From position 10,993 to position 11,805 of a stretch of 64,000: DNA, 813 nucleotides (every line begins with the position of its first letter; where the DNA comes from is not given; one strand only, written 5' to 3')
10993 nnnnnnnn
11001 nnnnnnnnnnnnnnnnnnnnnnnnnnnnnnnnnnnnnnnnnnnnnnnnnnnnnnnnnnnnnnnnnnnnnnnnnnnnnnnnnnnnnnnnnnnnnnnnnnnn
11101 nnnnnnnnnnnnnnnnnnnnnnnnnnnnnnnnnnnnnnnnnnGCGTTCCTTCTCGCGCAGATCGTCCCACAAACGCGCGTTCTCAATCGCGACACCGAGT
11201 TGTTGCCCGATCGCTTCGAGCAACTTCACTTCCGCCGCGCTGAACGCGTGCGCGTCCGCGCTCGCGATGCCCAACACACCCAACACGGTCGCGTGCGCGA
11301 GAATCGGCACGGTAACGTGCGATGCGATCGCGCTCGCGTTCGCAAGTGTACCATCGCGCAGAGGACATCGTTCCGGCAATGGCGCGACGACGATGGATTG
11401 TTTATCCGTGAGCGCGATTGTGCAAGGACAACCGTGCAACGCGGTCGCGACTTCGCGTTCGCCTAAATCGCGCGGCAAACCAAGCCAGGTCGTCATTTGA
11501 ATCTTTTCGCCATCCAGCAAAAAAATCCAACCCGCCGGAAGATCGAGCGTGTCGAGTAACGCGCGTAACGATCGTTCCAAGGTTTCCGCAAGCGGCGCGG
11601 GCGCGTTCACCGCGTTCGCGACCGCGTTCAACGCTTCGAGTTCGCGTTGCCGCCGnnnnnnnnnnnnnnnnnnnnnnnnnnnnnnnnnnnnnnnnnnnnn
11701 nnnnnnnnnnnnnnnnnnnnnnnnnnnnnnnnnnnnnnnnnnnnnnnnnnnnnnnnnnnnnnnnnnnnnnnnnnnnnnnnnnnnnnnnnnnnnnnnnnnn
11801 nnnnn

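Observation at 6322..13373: Two tandem paralogous triads of PhnD-like binding lipoprotein + HAMP-GAF kinase + NarL regulator, wedged between a Mo oxidoreductase locus and the ars operon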

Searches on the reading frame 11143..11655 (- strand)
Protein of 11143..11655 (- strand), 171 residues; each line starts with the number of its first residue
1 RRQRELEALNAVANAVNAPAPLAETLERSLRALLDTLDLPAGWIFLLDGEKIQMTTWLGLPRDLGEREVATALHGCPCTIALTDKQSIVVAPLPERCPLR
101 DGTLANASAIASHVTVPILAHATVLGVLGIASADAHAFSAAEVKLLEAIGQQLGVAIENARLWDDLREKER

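Call 64: find_homologous_proteins(query=window:11143-11655:-, max_evalue=0.00001)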
Query window:11143-11655:- (171 aa): 1 proteins with E <= 0.00001 among 783 candidates.
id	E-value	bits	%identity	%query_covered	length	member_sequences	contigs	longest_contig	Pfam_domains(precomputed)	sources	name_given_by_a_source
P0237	8.9e-18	83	87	31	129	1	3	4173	PF00672.31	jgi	jgi:nitrogen fixation/metabolism regulation signal transduction histidine kinase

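Call 71: predict_structure(alignment_id=A2)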
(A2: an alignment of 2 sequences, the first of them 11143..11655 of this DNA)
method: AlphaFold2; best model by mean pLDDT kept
length: 171 residues; sequences in the alignment: 2
mean_pLDDT: 71.8   pTM: 0.70
mean pLDDT of the five models: 71.8, 62.1, 50.6, 49.9, 49.8
residues with pLDDT >= 90: 1; 70-90: 105; 50-70: 42; < 50: 23
segments of 3 or more residues with pLDDT < 50: 62-65, 78-84, 95-97
pLDDT, mean of each block of 10 residues (from residue 1): 84 83 85 86 77 66 50 50 53 50 51 75 76 80 87 84 84 81
secondary structure, 60 per line:
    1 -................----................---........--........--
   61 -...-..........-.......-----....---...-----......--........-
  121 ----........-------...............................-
elements in order: H2-17 H22-37 E41-48 E51-58 H66-75 H77-83 E89-92 E96-98 E104-106 E112-119 E125-132 H140-170

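Call 72: search_protein_representatives(alignment_id=A2)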
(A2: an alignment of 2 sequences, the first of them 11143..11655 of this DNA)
Query: 2 sequences, 171 profile positions. Proteins with E-value up to 0.001 (for the whole library): 43677; up to 1e-10: 14512; up to 1e-30: 1553. The best 150 are listed.
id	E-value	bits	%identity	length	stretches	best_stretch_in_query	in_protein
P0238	6.0e-98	341.9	-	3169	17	2-169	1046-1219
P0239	7.9e-98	341.5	-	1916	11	2-169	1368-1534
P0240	4.3e-97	339.1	-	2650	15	113-166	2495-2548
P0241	9.3e-94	328.2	-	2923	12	5-164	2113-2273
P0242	5.8e-92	322.4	-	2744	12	7-170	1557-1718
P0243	7.8e-91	318.7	-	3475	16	5-168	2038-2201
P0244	2.9e-90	316.8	-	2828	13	2-168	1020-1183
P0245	6.6e-87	305.9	-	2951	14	86-168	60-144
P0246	5.6e-84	296.4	-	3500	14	2-168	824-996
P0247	2.2e-83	294.4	-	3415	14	2-168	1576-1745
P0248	3.0e-83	294.0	-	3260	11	111-168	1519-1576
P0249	1.9e-82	291.4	-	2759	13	1-169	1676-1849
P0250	2.9e-81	287.6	-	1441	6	2-166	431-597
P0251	5.4e-81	286.7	-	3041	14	2-169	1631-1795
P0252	7.4e-81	286.2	-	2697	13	112-169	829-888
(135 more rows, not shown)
